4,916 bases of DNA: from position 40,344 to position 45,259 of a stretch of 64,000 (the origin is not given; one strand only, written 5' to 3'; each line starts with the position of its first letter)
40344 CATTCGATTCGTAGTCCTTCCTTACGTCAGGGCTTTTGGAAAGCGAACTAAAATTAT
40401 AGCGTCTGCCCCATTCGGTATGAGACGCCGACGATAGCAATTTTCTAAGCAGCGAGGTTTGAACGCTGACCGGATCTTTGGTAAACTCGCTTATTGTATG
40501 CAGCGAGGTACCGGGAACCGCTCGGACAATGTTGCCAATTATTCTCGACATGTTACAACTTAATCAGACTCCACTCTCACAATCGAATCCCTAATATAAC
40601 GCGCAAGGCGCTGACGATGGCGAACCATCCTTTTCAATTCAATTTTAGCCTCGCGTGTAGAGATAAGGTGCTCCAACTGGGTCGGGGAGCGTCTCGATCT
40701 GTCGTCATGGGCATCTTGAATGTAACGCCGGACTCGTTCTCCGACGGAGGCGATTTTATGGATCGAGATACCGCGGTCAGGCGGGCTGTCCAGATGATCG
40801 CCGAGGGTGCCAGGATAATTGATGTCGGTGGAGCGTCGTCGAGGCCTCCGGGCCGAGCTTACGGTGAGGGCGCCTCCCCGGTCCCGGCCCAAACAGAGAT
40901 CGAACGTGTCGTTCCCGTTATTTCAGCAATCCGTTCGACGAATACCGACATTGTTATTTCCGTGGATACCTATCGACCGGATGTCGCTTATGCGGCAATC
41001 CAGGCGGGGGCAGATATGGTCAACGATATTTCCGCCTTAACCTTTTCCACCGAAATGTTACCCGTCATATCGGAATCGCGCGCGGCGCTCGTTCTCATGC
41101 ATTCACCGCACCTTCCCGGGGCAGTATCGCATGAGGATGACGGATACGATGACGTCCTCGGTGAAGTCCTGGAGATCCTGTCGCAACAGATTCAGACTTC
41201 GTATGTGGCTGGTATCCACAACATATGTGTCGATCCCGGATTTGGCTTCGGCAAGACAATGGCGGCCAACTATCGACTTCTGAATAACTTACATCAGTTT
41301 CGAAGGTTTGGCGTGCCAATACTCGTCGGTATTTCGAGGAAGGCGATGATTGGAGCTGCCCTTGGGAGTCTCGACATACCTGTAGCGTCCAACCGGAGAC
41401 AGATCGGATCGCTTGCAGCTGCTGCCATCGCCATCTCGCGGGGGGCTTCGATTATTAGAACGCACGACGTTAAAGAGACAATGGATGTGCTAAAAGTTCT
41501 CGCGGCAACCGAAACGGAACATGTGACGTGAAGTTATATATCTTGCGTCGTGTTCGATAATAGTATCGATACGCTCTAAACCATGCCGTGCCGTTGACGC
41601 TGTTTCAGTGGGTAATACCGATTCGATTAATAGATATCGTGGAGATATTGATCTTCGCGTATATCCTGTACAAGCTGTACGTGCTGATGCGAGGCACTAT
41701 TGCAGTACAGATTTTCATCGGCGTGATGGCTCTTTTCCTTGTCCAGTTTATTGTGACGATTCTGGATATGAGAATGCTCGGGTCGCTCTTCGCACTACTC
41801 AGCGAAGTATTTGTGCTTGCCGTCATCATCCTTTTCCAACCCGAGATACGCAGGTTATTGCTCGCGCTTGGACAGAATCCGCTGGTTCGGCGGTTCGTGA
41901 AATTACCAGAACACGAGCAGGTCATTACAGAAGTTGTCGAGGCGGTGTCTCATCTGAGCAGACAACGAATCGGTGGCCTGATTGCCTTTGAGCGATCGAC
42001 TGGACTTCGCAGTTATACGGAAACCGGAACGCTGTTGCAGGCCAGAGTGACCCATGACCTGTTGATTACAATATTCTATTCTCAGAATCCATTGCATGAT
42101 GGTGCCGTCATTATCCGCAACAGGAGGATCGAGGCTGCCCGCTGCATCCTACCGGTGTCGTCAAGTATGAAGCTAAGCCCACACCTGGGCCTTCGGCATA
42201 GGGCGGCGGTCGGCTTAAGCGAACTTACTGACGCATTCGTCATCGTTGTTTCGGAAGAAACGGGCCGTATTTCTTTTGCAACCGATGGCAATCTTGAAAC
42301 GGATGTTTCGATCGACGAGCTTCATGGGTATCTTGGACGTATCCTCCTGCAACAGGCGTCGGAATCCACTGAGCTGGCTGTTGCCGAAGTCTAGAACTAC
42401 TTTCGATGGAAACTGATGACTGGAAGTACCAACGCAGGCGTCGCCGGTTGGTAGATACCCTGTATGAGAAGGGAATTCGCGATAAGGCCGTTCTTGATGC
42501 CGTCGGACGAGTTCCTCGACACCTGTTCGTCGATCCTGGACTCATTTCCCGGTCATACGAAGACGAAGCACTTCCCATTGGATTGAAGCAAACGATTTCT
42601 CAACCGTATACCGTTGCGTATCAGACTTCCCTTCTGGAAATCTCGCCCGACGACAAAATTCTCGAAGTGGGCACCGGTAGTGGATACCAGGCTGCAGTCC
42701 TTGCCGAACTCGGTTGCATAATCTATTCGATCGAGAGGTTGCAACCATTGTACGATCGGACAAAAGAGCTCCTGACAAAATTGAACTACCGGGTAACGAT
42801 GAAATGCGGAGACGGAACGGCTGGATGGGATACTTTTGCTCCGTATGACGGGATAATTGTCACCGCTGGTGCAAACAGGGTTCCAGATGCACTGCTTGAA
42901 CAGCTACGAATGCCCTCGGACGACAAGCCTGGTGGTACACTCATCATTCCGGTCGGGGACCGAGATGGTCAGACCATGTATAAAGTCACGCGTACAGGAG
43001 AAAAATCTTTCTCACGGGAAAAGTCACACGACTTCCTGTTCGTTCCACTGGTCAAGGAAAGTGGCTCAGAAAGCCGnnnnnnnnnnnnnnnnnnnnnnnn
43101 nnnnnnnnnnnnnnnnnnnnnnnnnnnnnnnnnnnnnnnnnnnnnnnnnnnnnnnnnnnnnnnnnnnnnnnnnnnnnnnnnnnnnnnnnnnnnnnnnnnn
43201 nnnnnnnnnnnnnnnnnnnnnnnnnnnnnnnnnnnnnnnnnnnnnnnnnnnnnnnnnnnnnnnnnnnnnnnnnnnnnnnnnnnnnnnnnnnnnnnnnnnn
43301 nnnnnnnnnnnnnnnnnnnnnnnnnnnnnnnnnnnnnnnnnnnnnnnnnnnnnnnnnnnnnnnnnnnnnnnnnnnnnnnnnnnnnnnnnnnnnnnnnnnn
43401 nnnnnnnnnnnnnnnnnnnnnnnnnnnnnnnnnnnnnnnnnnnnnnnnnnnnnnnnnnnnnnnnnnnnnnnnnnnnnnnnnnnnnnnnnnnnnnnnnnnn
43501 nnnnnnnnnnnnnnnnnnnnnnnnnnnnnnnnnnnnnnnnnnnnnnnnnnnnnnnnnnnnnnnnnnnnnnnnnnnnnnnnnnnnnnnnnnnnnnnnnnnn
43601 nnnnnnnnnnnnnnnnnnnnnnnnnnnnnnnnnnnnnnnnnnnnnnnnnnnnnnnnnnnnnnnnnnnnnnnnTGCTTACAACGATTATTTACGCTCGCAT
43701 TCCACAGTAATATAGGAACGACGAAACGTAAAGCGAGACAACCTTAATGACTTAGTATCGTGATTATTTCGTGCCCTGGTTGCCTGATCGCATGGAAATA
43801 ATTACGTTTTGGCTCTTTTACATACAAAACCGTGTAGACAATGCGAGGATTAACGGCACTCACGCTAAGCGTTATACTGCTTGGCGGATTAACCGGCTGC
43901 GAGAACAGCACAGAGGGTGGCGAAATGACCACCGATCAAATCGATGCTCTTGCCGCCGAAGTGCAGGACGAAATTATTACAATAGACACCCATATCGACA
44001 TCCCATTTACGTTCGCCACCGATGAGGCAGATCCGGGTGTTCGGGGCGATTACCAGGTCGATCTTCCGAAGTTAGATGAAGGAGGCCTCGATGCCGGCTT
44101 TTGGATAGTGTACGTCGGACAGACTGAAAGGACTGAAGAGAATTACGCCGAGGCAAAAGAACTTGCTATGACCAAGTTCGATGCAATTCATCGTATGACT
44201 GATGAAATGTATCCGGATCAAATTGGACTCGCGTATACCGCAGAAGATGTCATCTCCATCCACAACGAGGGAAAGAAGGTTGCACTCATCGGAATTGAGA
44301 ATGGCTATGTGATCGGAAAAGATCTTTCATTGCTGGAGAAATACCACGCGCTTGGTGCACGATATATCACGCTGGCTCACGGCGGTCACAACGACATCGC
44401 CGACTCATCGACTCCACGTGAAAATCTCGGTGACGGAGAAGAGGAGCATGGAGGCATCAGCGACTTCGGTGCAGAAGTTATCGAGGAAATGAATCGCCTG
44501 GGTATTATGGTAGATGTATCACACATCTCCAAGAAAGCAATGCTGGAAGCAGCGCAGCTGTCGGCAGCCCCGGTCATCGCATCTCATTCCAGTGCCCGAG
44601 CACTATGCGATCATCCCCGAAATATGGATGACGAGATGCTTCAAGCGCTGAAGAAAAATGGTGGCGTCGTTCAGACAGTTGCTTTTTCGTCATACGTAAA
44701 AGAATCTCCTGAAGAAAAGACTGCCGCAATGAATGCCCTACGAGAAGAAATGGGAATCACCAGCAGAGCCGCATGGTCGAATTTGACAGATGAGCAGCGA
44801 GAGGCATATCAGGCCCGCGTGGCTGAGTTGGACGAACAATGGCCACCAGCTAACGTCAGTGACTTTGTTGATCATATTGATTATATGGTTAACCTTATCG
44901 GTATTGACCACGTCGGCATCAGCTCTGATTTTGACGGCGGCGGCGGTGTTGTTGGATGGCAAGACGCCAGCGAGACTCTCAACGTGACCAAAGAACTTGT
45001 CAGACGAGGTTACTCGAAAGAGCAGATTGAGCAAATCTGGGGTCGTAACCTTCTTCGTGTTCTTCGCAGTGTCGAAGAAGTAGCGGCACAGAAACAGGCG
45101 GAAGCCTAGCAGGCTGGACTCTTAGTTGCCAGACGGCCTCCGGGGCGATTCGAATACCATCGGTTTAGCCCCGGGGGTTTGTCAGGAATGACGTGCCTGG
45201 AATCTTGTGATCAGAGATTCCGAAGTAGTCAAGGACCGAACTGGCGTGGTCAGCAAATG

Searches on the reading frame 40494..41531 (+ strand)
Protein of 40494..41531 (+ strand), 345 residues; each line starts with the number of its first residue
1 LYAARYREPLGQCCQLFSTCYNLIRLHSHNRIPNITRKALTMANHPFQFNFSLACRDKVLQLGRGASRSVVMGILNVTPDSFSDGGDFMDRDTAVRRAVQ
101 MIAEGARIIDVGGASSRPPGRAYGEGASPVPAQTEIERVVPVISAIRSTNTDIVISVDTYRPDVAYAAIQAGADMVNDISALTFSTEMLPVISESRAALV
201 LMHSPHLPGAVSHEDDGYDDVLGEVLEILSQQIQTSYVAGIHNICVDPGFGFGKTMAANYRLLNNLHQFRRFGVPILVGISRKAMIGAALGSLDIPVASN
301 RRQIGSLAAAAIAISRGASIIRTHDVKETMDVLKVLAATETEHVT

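Call 109: search_protein_families(library=pfam, proteins=[window:40494-41531:+], max_evalue=0.00001)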
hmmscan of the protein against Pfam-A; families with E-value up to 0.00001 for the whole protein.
window:40494-41531:+ (345 aa): 1 family
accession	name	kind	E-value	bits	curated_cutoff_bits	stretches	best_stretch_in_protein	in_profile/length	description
PF00809.28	Pterin_bind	-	1.1e-72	245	25.5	1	72-324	1-244/244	Pterin binding enzyme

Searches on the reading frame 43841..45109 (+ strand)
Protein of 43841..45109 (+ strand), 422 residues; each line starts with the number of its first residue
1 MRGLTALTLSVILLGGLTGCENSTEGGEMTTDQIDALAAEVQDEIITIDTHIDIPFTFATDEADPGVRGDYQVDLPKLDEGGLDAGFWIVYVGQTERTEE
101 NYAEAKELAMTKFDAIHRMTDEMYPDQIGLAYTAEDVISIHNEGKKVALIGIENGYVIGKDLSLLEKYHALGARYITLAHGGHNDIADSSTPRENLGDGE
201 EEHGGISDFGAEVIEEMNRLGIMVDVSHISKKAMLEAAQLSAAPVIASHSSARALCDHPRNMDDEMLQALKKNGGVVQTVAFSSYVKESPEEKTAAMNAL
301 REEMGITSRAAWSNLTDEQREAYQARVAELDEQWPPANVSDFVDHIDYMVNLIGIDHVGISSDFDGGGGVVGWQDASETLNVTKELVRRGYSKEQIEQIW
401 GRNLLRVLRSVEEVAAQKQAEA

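Call 109: search_protein_families(library=pfam, proteins=[window:43841-45109:+], max_evalue=0.00001)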
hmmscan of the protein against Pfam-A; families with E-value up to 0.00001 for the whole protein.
window:43841-45109:+ (422 aa): 1 family
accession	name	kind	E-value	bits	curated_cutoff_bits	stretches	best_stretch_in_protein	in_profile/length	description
PF01244.27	Peptidase_M19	-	3.8e-105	352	26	1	41-409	2-318/319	Membrane dipeptidase (Peptidase family M19)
